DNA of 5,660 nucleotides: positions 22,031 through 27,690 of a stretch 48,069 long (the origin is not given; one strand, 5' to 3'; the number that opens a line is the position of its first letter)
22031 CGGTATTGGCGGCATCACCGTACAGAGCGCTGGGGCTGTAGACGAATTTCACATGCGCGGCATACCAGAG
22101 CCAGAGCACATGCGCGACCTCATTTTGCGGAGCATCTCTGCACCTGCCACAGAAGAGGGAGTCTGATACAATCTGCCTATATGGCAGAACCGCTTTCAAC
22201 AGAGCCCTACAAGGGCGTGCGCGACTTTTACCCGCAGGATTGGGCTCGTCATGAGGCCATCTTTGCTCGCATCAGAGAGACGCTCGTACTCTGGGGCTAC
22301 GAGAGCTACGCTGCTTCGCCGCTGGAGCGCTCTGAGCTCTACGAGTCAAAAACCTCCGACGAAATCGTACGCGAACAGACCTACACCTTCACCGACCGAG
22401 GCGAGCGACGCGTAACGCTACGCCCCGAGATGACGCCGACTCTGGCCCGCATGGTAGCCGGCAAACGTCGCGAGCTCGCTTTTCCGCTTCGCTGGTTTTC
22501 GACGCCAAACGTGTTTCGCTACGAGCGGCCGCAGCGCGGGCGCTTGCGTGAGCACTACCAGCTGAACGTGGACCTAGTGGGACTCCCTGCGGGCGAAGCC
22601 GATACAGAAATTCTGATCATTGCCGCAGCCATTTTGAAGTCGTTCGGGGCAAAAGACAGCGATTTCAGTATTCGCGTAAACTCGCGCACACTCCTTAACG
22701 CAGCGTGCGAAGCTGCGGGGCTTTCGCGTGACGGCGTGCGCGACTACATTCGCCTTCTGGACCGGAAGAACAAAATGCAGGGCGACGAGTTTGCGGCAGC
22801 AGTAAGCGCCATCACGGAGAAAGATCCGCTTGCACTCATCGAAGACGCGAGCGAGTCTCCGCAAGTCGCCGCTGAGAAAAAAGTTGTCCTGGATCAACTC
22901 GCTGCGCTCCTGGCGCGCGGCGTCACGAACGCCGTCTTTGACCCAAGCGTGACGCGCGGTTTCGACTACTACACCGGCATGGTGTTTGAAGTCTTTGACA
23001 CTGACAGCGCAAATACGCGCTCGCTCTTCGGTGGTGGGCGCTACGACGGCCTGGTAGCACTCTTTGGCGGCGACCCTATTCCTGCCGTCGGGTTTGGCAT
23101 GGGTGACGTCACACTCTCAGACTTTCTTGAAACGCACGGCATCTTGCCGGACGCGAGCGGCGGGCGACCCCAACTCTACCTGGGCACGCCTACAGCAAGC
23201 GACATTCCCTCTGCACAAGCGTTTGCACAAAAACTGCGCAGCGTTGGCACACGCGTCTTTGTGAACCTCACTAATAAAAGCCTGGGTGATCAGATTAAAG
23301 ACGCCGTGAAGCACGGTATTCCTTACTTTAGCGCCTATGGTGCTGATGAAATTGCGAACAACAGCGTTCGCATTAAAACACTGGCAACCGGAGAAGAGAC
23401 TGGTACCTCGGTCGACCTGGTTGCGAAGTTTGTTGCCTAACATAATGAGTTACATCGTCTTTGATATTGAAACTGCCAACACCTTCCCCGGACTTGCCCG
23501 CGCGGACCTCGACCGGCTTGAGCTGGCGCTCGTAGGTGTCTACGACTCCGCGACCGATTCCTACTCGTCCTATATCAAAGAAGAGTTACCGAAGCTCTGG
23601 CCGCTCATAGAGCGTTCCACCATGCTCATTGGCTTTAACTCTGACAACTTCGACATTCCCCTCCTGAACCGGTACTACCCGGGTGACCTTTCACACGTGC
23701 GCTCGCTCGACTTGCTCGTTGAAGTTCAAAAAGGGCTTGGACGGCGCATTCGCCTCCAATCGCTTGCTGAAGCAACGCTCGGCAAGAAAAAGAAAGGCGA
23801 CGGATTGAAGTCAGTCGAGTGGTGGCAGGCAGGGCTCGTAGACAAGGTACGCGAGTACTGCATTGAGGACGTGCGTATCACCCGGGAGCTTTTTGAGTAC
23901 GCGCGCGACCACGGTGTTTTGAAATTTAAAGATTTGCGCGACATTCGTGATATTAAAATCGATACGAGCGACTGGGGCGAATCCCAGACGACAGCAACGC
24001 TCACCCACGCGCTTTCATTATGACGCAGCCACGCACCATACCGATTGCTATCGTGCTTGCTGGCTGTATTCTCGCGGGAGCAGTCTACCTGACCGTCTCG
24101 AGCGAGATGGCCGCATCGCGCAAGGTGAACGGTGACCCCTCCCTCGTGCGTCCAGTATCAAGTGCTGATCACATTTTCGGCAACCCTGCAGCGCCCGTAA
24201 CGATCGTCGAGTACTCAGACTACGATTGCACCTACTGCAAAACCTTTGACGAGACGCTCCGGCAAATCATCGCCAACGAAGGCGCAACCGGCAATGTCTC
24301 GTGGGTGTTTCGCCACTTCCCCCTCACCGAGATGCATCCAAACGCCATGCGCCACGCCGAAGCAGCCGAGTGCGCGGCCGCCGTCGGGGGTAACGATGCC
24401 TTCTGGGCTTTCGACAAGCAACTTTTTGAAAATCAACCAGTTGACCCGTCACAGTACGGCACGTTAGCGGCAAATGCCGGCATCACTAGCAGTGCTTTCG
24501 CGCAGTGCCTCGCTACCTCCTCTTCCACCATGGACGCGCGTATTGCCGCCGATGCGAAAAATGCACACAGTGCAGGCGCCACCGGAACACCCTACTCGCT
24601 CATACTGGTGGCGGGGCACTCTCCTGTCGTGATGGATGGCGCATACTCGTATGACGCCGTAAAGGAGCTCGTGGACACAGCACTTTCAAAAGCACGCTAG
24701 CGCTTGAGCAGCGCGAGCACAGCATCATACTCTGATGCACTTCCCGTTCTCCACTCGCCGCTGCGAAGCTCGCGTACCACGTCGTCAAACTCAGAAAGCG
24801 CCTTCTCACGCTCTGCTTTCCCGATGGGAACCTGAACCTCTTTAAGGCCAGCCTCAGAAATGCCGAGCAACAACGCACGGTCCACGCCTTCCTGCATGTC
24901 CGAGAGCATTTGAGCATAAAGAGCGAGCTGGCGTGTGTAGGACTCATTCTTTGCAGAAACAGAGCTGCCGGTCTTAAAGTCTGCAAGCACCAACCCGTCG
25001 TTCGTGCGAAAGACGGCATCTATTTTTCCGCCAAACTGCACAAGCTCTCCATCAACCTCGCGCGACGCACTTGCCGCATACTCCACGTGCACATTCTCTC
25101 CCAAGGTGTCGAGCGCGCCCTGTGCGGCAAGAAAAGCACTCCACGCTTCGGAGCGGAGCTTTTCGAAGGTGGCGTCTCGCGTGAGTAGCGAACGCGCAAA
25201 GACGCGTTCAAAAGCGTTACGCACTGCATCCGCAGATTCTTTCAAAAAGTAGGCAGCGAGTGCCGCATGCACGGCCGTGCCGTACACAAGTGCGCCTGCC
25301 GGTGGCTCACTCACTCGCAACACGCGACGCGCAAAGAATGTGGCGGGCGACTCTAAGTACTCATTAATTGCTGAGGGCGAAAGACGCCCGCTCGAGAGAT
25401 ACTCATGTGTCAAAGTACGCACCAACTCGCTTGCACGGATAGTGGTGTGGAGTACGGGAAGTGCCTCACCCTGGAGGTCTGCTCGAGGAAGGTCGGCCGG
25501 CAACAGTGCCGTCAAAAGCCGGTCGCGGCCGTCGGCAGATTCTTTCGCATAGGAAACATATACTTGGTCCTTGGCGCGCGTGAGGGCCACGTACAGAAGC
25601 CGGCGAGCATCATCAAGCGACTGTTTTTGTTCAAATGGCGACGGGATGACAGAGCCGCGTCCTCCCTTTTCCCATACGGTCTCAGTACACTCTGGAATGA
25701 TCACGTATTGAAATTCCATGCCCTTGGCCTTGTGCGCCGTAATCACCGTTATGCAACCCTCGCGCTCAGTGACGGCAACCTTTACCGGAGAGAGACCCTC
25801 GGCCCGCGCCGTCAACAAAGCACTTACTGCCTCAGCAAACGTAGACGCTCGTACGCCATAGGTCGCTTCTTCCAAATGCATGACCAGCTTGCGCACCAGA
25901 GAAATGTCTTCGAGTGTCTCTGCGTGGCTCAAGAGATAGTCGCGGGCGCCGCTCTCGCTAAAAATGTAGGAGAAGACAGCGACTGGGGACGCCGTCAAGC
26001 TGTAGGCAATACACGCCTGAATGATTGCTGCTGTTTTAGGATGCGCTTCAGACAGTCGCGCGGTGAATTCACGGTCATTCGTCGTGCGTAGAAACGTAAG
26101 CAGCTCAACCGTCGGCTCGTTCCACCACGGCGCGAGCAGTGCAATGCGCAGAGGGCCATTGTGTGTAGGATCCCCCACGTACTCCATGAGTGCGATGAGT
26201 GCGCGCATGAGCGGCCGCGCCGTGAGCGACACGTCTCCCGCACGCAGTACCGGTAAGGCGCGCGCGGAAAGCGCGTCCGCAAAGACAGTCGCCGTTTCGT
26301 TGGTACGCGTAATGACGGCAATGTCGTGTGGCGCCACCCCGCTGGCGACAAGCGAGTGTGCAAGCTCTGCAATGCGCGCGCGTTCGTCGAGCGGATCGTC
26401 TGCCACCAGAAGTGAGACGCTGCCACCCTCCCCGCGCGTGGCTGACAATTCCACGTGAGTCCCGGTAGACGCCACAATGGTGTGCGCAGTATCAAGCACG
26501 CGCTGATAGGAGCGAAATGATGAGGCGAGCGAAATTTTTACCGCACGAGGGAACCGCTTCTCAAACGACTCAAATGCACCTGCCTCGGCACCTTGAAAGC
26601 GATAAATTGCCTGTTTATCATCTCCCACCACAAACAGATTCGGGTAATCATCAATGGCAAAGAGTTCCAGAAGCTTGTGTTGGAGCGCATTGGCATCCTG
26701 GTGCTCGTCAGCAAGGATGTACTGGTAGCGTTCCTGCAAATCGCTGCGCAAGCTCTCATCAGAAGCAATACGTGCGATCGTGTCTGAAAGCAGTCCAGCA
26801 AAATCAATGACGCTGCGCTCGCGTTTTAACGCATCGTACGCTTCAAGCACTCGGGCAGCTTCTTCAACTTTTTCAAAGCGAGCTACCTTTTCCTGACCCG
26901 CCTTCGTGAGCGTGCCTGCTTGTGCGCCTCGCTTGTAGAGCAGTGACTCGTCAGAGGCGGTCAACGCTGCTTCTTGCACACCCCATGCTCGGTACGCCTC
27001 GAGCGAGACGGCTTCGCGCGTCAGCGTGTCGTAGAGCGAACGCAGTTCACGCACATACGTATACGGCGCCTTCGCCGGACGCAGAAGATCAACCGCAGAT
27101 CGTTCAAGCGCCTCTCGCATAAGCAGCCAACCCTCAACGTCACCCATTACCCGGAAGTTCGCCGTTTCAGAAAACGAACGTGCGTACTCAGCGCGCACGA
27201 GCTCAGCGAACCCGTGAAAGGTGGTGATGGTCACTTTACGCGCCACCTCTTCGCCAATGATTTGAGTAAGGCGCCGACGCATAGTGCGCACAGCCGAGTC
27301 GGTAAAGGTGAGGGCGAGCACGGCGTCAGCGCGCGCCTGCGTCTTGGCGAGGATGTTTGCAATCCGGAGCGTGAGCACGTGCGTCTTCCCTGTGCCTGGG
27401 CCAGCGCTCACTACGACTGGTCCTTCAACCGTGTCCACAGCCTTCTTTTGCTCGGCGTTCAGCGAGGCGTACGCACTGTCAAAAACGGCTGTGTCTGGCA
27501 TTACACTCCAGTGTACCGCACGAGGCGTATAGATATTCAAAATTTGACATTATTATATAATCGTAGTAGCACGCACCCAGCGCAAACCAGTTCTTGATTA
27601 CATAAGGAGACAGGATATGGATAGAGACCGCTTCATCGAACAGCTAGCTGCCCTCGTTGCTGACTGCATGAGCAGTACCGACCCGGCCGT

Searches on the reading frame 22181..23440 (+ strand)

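Call 57: search_protein_families(library=pfam, proteins=[window:22181-23440:+], max_evalue=0.001)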
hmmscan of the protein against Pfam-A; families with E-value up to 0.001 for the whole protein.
window:22181-23440:+ (419 aa): 4 families
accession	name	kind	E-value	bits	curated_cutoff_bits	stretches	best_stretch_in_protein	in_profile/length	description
PF13393.11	tRNA-synt_His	-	1e-46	160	25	1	12-307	1-303/308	Histidyl-tRNA synthetase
PF03129.25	HGTP_anticodon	-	1.5e-10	41.5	21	1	344-418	17-91/94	Anticodon binding domain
PF00587.30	tRNA-synt_2b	-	5.8e-08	33.4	29.3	1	68-159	1-98/179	tRNA synthetase class II core domain (G, H, P, S and T)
PF01409.25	tRNA-synt_2d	-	0.00026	21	19.8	1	29-134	24-134/246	tRNA synthetases class II core domain (F)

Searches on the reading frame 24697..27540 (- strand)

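Call 83: search_protein_families(library=pfam, proteins=[window:24697-27540:-], max_evalue=0.001)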
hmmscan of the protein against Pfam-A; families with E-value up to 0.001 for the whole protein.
window:24697-27540:- (947 aa): 8 families
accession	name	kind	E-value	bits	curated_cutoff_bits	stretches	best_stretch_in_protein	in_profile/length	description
PF00580.27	UvrD-helicase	-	2.5e-57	195.1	23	1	27-331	1-271/271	UvrD/REP helicase N-terminal domain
PF13361.12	UvrD_C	-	6.3e-28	98.6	25.6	1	336-666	1-349/350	UvrD-like helicase C-terminal domain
PF12705.13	PDDEXK_1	-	3.2e-23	83.4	22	1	719-930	1-229/247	PD-(D/E)XK nuclease superfamily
PF13245.12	AAA_19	-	7.3e-19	68.7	25.1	1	31-315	1-133/134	AAA domain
PF13538.12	UvrD_C_2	-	8.3e-12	45.2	27.4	1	639-662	28-51/52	UvrD-like helicase C-terminal domain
PF13604.12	AAA_30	-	3.3e-05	24.2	27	0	27-91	2-66/191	AAA domain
PF01443.25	Viral_helicase1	-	0.00026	21.3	21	0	589-661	178-225/228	Viral superfamily 1 RNA helicase core domain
PF13087.12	AAA_12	-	0.00049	20.1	27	0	590-662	138-190/195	AAA domain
